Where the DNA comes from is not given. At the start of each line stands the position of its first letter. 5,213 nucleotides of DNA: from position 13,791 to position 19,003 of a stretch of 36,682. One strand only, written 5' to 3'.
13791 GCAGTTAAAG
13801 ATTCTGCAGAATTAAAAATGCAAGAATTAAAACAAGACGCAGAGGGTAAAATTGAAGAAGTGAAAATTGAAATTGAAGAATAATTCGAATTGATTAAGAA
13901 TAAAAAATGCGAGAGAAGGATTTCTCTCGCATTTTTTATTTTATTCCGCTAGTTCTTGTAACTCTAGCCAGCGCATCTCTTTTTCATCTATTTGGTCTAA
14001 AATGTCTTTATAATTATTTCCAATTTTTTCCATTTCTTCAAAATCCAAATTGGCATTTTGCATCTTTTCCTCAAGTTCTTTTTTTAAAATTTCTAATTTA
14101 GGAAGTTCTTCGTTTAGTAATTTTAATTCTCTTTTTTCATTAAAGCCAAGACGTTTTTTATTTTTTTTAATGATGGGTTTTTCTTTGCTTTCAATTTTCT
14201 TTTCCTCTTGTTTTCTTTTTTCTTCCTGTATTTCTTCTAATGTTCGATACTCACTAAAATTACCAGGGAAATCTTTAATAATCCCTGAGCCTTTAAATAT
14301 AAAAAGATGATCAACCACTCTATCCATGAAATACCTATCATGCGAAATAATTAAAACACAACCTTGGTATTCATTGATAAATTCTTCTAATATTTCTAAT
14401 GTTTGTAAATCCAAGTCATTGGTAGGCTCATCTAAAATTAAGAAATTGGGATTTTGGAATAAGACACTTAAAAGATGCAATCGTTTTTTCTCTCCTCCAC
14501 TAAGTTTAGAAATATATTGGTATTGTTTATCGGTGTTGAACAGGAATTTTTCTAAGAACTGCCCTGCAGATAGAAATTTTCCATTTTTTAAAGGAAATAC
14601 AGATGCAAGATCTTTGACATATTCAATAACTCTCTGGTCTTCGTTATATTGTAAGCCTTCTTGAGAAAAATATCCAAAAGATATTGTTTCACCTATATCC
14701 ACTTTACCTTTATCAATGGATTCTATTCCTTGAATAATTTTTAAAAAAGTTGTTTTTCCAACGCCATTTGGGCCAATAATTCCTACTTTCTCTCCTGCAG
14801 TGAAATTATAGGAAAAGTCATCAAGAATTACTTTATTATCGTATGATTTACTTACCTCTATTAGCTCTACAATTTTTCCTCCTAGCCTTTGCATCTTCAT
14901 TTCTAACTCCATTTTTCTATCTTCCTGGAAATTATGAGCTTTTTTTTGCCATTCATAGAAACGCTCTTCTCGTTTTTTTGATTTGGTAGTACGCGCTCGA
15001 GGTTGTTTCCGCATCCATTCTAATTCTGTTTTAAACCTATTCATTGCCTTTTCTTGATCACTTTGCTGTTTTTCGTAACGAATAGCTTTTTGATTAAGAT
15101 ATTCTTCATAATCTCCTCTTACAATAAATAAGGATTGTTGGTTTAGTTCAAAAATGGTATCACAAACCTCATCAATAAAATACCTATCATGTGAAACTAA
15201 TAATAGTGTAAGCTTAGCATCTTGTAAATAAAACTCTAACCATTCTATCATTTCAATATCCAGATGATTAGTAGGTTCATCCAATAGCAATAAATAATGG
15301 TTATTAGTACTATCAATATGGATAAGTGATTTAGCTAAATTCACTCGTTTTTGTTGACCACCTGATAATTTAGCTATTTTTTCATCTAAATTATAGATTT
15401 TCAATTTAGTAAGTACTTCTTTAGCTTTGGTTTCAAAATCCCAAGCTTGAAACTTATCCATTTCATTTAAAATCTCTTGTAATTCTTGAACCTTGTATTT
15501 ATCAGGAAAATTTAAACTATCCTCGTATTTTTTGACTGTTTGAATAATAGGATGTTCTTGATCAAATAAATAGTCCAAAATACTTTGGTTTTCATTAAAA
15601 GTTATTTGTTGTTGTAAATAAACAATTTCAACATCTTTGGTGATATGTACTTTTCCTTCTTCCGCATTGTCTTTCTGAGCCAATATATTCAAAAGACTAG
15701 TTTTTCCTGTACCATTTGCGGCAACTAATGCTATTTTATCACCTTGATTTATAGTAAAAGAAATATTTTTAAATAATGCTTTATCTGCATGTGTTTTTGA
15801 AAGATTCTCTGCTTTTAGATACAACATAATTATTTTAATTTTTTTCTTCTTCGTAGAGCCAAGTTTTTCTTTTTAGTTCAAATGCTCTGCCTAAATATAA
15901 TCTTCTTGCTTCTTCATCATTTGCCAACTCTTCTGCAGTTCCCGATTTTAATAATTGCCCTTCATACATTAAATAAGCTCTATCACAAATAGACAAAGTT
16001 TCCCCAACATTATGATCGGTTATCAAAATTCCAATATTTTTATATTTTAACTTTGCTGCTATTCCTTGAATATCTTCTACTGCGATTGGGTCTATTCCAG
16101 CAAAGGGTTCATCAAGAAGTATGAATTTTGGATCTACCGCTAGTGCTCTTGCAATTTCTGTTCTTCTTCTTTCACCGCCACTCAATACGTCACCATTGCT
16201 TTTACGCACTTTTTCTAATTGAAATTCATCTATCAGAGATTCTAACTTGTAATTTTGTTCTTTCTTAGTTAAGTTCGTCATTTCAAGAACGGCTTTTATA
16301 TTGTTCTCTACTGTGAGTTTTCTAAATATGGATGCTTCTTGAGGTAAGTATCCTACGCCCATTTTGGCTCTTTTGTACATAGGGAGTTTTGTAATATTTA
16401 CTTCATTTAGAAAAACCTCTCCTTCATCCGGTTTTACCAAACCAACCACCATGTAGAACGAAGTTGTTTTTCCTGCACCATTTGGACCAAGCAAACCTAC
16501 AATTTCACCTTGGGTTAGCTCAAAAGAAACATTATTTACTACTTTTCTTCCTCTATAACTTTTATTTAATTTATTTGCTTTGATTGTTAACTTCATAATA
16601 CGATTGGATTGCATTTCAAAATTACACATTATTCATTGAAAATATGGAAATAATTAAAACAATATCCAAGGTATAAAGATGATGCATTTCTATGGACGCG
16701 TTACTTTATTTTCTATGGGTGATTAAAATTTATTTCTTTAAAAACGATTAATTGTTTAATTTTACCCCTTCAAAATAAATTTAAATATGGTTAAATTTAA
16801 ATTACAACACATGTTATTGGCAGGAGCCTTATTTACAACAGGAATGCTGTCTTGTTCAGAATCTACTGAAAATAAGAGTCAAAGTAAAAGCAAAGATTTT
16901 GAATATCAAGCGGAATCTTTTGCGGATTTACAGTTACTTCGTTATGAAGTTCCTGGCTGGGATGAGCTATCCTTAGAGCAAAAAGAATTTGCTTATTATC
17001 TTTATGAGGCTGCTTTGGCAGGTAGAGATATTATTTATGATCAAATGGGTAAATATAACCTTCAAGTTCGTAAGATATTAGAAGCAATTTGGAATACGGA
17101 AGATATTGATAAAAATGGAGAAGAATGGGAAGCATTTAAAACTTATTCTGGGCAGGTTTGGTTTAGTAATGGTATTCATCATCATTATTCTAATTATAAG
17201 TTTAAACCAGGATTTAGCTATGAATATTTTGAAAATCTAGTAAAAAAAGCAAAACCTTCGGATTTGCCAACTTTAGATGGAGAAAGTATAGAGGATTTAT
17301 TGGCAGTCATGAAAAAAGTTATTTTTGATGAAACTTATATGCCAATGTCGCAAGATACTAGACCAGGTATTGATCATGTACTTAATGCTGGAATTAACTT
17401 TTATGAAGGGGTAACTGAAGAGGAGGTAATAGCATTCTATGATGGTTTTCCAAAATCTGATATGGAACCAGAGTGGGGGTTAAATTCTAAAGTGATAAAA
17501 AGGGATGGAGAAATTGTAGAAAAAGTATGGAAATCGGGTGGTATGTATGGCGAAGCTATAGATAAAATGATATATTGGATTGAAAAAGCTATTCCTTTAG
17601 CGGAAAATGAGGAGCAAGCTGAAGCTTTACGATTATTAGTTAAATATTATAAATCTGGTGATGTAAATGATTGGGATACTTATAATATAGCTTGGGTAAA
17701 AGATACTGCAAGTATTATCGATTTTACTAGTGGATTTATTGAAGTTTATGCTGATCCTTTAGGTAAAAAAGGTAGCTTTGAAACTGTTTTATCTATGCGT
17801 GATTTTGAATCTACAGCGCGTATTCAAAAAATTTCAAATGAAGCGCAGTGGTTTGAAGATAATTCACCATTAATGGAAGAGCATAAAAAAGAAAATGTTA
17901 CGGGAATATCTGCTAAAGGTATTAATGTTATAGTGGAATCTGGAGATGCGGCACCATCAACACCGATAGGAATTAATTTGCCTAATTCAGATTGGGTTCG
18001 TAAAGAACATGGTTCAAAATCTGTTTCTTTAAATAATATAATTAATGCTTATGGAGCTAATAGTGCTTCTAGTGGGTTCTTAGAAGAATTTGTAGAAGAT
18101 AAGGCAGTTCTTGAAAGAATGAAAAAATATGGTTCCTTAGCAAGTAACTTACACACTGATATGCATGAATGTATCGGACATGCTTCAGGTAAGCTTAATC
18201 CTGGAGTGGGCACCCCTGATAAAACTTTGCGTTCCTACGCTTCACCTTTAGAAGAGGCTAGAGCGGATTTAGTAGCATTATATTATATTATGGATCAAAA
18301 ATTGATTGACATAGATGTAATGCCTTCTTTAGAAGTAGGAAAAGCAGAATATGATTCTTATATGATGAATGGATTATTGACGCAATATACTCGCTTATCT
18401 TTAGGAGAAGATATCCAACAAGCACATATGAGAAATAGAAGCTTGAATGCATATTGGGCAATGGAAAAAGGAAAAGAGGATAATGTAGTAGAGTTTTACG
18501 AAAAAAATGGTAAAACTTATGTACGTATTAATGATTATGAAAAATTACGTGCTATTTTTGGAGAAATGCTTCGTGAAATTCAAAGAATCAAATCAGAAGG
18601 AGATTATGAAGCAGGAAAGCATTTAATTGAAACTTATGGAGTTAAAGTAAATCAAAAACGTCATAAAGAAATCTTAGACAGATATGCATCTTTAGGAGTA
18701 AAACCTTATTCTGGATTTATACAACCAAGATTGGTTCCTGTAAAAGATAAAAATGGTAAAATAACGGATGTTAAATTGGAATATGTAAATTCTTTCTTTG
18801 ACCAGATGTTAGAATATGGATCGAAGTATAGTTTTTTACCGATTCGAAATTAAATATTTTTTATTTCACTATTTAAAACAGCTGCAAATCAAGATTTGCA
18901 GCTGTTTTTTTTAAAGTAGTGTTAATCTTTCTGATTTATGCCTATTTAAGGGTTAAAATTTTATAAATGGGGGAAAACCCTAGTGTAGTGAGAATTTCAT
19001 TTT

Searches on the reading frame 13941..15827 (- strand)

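Call 47: search_protein_families(library=pfam, proteins=[window:13941-15827:-], max_evalue=0.00001)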
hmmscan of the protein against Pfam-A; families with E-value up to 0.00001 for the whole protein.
window:13941-15827:- (628 aa): 5 families
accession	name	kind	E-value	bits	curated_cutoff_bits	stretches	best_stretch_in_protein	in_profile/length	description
PF00005.33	ABC_tran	-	5.3e-45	153.8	25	2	335-470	1-137/137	ABC transporter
PF02463.25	SMC_N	-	1.3e-11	44.8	40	0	32-229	27-212/220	RecF/RecN/SMC N terminal domain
PF13304.12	AAA_21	-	3e-11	44.4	27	0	425-502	221-304/304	AAA domain, putative AbiEii toxin, Type IV TA system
PF16326.10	ABC_tran_CTD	-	1.7e-10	41.4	32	1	559-625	1-69/69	ABC transporter C-terminal domain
PF00006.31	ATP-synt_ab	-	7.3e-06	26.2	29.5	0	23-55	8-40/213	ATP synthase alpha/beta family, nucleotide-binding domain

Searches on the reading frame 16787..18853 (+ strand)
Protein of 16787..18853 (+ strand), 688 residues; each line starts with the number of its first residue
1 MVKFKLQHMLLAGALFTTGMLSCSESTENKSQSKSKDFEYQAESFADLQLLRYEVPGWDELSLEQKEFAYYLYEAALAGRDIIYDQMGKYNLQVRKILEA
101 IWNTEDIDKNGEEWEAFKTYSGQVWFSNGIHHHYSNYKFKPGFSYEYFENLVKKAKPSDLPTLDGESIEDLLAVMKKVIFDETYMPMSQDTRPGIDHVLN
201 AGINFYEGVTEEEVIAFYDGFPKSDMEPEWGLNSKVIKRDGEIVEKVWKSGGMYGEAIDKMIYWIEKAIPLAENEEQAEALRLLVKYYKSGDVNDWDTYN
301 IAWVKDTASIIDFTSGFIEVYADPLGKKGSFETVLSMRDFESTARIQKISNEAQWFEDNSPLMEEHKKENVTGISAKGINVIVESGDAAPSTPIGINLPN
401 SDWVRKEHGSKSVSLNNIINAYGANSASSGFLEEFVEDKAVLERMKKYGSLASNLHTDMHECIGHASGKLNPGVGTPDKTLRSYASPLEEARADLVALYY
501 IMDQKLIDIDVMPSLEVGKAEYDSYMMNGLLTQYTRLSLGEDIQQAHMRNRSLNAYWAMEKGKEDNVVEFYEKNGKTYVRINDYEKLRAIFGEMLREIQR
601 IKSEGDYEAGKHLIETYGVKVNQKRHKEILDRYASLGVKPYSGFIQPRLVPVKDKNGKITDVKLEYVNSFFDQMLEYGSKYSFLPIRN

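Call 47: search_protein_families(library=pfam, proteins=[window:16787-18853:+], max_evalue=0.00001)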
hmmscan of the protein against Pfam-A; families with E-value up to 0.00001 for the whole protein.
window:16787-18853:+ (688 aa): 1 family
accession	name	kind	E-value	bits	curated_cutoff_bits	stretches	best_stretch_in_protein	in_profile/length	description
PF03571.21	Peptidase_M49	-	4.2e-46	157.9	21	2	247-470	94-308/548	Peptidase family M49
